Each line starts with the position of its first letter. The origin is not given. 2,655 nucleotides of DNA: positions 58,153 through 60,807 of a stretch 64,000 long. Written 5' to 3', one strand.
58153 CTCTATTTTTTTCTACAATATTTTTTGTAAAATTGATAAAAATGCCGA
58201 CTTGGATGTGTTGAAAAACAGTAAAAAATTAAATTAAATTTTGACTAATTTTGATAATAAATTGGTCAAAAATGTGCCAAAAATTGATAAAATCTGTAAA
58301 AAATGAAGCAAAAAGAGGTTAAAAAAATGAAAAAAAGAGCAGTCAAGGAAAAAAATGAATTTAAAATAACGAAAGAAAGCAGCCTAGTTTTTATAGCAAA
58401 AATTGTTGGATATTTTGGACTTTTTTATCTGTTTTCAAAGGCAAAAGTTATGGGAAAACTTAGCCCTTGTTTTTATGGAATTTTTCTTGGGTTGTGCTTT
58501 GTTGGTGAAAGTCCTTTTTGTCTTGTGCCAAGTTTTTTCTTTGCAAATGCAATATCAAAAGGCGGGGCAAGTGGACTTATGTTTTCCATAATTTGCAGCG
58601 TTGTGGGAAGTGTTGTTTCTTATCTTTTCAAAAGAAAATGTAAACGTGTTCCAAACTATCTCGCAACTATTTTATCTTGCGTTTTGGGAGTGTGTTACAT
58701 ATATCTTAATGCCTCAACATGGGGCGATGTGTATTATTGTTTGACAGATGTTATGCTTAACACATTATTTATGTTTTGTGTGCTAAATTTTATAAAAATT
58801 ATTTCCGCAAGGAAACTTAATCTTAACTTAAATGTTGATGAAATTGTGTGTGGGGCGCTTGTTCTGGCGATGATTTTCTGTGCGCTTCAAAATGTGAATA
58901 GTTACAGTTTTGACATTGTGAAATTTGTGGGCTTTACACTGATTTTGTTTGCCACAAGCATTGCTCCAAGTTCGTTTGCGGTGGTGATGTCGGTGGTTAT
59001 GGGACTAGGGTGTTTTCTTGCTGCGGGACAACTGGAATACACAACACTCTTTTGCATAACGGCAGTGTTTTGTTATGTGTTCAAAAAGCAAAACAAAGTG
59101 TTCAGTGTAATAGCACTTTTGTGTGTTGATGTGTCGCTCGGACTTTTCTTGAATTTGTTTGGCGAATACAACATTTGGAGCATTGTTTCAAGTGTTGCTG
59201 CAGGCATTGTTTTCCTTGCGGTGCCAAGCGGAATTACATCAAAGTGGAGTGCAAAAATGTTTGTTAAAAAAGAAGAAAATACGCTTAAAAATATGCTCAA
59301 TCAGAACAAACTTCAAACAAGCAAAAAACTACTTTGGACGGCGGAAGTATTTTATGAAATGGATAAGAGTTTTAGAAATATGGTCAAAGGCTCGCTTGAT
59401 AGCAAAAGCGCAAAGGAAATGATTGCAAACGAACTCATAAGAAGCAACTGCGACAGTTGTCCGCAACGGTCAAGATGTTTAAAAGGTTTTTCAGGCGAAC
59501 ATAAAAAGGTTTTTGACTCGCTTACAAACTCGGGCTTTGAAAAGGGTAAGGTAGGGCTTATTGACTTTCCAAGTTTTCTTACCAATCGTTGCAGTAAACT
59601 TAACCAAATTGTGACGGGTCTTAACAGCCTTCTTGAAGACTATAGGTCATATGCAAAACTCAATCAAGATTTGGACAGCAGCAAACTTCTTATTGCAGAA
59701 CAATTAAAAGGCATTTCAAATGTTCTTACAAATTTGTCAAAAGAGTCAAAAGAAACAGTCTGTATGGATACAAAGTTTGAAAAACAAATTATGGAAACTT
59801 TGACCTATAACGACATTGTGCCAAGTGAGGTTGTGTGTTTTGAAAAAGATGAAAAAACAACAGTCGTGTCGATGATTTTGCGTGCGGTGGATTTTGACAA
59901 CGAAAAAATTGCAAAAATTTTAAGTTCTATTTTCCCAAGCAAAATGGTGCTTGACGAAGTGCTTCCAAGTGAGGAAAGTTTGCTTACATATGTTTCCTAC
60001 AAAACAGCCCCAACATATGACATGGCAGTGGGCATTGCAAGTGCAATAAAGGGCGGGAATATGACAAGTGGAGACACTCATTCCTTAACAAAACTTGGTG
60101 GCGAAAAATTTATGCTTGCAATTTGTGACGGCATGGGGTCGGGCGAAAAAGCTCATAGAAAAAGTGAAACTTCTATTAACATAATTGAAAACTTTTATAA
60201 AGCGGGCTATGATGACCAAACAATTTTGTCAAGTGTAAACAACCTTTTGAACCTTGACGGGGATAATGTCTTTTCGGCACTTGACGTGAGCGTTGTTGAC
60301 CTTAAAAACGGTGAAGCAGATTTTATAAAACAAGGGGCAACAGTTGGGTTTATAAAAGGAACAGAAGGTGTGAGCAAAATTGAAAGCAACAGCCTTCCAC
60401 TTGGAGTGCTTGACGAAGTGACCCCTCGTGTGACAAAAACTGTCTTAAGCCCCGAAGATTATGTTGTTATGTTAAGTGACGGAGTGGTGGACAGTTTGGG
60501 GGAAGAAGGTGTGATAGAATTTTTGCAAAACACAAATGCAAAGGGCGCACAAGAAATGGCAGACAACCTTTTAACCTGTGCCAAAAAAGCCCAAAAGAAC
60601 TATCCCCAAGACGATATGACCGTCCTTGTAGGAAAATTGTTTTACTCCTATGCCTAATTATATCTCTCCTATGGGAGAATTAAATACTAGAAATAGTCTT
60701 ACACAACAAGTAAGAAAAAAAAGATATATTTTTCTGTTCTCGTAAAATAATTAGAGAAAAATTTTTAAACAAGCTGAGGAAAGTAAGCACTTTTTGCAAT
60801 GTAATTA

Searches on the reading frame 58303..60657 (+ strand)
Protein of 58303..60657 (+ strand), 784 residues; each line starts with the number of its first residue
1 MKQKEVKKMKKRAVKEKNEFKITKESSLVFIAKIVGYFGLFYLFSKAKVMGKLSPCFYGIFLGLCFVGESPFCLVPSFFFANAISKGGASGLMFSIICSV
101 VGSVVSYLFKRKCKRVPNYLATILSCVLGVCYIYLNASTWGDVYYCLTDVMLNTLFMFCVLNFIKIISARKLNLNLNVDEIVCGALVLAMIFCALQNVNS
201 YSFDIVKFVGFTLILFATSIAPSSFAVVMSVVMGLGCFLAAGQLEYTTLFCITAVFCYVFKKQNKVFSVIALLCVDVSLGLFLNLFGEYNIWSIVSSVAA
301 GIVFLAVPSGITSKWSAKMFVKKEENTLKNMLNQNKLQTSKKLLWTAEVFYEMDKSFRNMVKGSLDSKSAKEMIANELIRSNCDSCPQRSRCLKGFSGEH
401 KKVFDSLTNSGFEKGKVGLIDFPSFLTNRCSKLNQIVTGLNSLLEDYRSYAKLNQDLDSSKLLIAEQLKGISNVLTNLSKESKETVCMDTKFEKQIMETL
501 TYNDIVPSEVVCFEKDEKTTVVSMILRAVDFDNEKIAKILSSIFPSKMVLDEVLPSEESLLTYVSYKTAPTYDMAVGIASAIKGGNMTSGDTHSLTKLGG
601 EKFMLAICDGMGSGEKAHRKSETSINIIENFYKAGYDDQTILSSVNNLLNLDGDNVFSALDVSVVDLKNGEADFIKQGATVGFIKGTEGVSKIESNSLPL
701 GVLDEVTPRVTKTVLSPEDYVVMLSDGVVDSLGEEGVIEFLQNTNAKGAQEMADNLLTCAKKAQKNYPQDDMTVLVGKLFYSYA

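Call 62: search_protein_families(library=pfam, proteins=[window:58303-60657:+], max_evalue=0.01)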
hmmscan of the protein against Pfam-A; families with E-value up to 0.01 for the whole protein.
window:58303-60657:+ (784 aa): 3 families
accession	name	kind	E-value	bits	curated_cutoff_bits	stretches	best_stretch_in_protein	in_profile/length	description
PF19732.4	SpoIIE_N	-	1.5e-42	146.4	27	1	6-587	15-604/605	Stage II sporulation protein E N-terminal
PF07228.17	SpoIIE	-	3.9e-26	92.6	25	1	601-776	3-188/192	Stage II sporulation protein E (SpoIIE)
PF22192.2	GtgE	-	0.0078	16.3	27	0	130-197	7-73/169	GtgE peptidase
